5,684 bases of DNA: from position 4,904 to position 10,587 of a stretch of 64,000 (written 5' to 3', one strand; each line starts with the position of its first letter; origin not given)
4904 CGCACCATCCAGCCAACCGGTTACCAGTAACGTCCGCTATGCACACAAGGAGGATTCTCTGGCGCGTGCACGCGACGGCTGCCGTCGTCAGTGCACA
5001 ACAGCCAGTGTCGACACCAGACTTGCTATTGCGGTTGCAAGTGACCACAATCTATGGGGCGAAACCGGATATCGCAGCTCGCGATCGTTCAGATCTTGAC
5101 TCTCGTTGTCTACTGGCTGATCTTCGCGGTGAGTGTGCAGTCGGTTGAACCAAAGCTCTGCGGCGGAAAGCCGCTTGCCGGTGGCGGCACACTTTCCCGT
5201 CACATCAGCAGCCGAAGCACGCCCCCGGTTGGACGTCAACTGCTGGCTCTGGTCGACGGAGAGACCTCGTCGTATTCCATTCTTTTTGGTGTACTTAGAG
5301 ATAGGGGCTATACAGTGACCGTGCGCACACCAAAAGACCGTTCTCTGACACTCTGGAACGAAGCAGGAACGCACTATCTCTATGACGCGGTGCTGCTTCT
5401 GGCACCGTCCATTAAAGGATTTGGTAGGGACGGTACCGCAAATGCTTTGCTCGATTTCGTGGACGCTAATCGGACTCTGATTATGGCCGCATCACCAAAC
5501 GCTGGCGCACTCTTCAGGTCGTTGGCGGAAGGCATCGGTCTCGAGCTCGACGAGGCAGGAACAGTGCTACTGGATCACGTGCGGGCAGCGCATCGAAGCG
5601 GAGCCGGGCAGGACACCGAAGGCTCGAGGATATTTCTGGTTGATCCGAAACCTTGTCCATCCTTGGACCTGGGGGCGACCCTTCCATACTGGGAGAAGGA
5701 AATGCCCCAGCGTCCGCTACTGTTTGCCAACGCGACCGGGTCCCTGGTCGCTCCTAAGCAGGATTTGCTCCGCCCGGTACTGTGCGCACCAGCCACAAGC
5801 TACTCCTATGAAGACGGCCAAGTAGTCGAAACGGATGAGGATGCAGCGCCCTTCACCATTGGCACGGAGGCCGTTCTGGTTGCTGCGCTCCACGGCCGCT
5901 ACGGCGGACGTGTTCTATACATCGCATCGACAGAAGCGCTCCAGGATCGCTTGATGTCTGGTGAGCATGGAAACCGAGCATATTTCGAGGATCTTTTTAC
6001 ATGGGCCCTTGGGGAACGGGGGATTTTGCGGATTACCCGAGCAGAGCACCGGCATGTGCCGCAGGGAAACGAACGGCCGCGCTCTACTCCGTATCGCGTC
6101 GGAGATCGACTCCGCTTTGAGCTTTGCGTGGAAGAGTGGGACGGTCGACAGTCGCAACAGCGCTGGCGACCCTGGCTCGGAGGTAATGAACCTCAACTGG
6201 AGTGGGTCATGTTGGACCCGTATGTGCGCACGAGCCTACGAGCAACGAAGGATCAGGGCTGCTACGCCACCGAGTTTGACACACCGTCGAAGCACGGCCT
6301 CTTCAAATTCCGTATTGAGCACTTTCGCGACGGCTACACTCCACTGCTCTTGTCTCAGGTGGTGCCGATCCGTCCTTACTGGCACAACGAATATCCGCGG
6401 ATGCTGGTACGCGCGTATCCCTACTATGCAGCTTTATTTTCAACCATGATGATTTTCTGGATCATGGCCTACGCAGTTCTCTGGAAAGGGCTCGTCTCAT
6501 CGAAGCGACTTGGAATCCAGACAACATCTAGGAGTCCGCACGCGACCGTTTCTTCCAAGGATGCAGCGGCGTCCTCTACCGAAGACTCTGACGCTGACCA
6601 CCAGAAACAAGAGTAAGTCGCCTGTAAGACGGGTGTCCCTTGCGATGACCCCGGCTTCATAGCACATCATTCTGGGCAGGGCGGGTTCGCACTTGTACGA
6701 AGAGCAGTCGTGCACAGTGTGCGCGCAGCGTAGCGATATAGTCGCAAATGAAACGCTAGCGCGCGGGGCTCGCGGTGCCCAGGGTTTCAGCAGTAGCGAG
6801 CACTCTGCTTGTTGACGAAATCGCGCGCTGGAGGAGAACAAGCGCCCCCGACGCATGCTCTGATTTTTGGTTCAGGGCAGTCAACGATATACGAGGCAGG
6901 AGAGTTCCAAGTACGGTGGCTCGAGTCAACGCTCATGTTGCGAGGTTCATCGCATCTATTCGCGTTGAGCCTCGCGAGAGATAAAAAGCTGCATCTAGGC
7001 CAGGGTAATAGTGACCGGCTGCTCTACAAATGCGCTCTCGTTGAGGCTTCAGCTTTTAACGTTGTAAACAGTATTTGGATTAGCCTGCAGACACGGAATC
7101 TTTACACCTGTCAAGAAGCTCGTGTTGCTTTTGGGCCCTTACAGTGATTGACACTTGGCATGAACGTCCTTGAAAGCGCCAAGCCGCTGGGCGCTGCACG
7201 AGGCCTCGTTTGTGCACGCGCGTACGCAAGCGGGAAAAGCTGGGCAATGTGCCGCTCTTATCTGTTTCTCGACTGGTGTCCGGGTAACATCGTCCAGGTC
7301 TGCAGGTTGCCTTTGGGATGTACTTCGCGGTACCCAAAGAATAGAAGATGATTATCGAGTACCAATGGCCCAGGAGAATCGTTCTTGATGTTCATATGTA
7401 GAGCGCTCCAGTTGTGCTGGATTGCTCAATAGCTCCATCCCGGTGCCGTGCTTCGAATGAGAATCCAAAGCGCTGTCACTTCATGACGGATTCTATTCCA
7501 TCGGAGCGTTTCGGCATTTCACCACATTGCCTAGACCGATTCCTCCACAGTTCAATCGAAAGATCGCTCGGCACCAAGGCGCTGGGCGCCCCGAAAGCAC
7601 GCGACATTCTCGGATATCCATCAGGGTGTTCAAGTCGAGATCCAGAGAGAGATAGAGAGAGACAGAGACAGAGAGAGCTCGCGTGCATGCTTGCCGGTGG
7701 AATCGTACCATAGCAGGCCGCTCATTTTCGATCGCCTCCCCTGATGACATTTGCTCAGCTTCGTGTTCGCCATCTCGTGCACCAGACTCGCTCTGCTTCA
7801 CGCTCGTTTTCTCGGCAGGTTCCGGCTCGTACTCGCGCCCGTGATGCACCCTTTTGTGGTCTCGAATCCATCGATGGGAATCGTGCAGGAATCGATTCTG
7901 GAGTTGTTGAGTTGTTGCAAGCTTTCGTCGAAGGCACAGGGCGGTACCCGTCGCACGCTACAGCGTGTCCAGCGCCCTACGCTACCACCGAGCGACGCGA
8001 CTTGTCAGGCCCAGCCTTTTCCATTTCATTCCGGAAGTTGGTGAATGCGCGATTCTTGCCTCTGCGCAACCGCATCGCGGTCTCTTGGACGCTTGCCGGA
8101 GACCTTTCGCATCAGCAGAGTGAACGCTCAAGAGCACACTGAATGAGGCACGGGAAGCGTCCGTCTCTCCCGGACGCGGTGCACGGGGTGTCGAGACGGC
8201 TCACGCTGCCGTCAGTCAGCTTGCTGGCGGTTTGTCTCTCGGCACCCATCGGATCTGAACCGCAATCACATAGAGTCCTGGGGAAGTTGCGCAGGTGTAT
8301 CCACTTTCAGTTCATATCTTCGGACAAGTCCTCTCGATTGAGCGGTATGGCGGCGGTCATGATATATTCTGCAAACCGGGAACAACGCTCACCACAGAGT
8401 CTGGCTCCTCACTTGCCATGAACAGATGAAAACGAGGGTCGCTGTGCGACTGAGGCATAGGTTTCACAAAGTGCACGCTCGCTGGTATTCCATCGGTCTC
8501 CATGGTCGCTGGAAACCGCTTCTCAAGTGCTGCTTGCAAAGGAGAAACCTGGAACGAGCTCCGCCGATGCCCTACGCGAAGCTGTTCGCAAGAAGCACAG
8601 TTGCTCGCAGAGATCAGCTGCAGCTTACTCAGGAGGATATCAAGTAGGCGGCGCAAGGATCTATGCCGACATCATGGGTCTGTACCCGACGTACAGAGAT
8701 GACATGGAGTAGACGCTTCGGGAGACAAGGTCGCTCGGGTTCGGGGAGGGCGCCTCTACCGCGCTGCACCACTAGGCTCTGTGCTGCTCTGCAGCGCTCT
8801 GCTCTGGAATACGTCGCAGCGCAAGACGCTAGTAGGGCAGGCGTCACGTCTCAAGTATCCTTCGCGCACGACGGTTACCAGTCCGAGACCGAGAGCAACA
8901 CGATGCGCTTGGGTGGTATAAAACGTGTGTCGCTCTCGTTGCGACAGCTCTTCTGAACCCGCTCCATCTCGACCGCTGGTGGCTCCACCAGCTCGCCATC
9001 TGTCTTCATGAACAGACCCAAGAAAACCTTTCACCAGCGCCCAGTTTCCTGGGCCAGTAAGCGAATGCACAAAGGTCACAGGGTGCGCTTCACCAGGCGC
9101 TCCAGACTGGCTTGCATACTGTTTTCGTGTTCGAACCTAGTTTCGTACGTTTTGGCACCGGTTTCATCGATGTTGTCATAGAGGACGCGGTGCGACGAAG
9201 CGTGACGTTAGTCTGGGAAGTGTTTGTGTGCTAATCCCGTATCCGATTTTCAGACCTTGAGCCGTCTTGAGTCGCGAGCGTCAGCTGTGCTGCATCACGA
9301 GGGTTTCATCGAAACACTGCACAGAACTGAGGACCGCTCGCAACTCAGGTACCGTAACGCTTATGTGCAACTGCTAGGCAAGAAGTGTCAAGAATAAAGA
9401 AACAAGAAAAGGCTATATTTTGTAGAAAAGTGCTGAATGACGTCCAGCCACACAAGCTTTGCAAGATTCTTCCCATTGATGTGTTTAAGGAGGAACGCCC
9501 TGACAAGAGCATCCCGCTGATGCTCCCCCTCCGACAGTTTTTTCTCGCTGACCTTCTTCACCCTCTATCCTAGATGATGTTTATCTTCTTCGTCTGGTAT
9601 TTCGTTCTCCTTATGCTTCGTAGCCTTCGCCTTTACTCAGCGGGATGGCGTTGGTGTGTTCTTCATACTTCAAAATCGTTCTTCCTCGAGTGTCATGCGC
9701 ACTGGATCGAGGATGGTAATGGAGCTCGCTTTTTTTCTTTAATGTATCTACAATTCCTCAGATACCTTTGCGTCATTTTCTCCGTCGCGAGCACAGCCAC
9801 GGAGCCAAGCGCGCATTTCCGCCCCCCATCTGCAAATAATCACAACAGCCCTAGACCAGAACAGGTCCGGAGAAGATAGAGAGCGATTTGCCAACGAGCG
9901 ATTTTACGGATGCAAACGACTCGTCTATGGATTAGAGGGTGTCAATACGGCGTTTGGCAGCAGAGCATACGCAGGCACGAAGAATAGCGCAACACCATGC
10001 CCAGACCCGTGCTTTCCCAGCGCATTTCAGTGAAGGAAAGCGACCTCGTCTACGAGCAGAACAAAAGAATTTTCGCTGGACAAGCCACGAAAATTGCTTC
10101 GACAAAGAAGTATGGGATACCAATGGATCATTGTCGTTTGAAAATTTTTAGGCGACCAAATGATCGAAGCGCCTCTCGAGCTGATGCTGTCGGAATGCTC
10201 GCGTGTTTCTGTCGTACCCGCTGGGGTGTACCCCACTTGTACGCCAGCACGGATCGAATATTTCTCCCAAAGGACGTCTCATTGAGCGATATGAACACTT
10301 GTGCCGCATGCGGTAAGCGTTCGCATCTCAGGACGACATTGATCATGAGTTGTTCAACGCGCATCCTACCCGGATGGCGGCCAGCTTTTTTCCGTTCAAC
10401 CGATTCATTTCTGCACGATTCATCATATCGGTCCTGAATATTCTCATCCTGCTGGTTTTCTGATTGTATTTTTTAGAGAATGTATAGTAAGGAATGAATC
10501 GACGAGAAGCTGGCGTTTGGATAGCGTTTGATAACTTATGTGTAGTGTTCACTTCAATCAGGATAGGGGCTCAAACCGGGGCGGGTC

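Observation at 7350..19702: Near-identical 2.05-kb direct repeats bracket a ~10-kb module holding a convergent pair of large, domain-less, low-complexity genes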

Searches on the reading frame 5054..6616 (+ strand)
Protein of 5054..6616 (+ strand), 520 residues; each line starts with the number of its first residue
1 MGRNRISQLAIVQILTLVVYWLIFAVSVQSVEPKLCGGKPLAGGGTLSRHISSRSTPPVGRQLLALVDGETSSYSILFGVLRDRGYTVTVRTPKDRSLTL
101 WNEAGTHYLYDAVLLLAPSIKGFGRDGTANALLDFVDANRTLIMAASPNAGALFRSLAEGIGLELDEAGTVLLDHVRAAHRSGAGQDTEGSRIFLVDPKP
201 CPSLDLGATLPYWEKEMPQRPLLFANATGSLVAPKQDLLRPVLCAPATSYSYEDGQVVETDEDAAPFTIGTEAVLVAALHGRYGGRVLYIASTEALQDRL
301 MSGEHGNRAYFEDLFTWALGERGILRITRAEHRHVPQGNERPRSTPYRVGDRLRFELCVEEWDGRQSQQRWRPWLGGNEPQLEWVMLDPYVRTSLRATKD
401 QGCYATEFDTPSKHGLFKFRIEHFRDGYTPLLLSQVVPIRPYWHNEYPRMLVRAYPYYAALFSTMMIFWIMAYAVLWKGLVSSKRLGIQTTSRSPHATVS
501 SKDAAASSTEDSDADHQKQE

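Call 10: search_protein_families(library=pfam, proteins=[window:5054-6616:+], max_evalue=0.01)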
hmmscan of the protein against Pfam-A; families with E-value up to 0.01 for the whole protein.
window:5054-6616:+ (520 aa): 3 families
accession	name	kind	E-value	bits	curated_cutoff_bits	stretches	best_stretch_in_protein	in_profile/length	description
PF03345.20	OST48_N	-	4.9e-40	137.8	36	1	63-318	2-246/246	OST48, N-terminal domain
PF23358.1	OST48_MD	-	1.8e-34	119.2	27.9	1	340-476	6-142/145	OST48 middle domain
PF14258.12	DUF4350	-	9.2e-05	23.2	30.4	1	74-201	9-103/181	Domain of unknown function (DUF4350)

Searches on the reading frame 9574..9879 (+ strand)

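Call 58: search_protein_families(library=pfam, proteins=[window:9574-9879:+], max_evalue=0.1)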
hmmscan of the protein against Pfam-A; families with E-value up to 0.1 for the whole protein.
window:9574-9879:+ (101 aa): 1 family
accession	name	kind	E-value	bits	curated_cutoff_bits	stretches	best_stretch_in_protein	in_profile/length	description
PF23069.1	DUF7042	-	0.042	14.2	27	1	34-73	55-93/123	Domain of unknown function (DUF7042)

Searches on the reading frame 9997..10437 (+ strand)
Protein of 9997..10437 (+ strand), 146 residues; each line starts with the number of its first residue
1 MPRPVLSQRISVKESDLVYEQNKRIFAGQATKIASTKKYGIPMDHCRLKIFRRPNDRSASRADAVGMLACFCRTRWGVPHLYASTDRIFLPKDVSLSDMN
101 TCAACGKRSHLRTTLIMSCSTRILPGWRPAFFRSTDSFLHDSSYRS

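Call 58: search_protein_families(library=pfam, proteins=[window:9997-10437:+], max_evalue=0.1)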
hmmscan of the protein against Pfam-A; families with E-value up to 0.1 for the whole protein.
window:9997-10437:+ (146 aa): 1 family
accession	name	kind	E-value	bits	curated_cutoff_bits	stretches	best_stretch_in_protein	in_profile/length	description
PF04606.18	Ogr_Delta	-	0.048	14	26.3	1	101-123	1-23/47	Ogr/Delta-like zinc finger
